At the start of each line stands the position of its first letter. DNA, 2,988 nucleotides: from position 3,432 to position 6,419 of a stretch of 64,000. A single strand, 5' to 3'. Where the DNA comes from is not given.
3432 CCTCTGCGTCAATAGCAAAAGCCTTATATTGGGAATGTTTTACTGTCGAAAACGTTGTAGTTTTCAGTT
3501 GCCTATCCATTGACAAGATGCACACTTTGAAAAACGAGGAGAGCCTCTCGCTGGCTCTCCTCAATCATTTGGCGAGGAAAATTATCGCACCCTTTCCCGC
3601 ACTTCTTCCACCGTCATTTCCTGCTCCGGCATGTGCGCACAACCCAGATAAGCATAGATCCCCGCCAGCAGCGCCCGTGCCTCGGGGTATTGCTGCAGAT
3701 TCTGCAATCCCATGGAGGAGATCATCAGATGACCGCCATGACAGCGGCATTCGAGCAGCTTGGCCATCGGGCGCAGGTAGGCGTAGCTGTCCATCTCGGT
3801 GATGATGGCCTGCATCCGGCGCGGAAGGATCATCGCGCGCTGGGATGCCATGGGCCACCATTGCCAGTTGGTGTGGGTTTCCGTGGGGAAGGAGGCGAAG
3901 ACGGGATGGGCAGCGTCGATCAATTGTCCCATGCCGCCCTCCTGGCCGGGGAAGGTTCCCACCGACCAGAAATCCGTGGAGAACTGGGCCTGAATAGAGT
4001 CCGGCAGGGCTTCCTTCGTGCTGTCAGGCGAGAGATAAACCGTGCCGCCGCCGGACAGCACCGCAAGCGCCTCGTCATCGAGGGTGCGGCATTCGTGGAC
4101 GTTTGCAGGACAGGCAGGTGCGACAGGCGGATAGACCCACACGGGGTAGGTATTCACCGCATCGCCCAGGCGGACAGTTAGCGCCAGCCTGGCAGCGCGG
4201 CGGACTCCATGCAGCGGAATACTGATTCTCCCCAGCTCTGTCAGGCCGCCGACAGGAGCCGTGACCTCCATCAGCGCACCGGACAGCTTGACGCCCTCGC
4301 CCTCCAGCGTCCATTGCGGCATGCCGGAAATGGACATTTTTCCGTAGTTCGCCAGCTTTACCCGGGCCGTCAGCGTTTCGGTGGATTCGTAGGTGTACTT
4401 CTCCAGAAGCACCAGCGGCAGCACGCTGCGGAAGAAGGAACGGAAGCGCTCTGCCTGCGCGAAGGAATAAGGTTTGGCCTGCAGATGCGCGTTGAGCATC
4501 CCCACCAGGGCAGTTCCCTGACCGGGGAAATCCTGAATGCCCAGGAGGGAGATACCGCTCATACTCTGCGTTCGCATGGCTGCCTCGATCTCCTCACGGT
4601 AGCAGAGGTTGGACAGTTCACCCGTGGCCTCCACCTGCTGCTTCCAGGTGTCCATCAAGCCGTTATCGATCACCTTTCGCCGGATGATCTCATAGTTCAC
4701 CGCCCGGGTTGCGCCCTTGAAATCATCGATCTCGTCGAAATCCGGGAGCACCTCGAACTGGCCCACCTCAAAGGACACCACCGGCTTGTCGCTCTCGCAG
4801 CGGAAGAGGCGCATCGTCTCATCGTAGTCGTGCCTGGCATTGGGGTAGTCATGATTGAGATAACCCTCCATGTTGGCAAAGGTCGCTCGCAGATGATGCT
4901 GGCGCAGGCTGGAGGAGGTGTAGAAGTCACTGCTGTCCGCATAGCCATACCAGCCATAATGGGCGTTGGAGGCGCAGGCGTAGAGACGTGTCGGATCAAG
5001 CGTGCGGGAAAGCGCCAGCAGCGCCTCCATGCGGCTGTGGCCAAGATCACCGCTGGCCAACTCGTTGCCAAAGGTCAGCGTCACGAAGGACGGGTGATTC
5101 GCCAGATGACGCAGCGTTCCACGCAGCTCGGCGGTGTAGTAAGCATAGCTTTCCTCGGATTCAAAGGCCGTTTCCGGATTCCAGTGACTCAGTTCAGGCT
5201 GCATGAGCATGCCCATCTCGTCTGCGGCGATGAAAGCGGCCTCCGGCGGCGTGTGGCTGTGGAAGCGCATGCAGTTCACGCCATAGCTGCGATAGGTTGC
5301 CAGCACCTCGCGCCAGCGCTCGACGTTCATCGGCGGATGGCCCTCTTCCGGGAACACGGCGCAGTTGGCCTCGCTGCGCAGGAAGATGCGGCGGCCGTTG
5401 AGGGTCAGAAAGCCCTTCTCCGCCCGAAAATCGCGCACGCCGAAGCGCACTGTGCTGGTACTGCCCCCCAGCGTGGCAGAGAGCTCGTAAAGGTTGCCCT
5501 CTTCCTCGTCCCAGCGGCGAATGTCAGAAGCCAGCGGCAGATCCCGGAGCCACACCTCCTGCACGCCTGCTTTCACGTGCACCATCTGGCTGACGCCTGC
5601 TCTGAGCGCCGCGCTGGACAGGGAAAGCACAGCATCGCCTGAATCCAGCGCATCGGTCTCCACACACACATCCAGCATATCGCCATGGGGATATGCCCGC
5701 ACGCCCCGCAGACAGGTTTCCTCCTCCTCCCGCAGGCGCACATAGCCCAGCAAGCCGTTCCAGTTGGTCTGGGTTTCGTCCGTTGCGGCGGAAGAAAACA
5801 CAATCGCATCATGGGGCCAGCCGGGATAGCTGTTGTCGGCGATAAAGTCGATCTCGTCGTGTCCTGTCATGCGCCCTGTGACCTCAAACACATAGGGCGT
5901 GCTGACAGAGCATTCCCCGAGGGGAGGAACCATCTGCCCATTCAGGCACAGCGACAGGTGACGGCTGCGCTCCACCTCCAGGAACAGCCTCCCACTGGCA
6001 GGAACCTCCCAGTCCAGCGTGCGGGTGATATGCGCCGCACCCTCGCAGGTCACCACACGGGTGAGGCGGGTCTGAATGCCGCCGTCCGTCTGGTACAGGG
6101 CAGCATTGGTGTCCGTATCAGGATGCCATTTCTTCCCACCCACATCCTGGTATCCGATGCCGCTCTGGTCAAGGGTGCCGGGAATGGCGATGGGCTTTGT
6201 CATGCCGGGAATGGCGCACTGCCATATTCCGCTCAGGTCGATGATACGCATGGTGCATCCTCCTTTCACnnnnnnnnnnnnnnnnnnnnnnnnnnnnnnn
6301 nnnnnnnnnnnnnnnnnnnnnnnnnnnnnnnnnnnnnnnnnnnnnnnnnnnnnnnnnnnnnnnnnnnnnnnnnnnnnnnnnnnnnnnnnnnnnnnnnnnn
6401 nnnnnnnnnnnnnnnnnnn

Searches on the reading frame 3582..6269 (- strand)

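Call 51: search_protein_families(library=pfam, proteins=[window:3582-6269:-], max_evalue=0.01)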
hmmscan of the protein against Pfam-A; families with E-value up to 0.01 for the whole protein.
window:3582-6269:- (895 aa): 1 family
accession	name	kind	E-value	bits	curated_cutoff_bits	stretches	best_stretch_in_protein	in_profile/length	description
PF02836.23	Glyco_hydro_2_C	-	0.0002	21.1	21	1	314-499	33-207/302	Glycosyl hydrolases family 2, TIM barrel domain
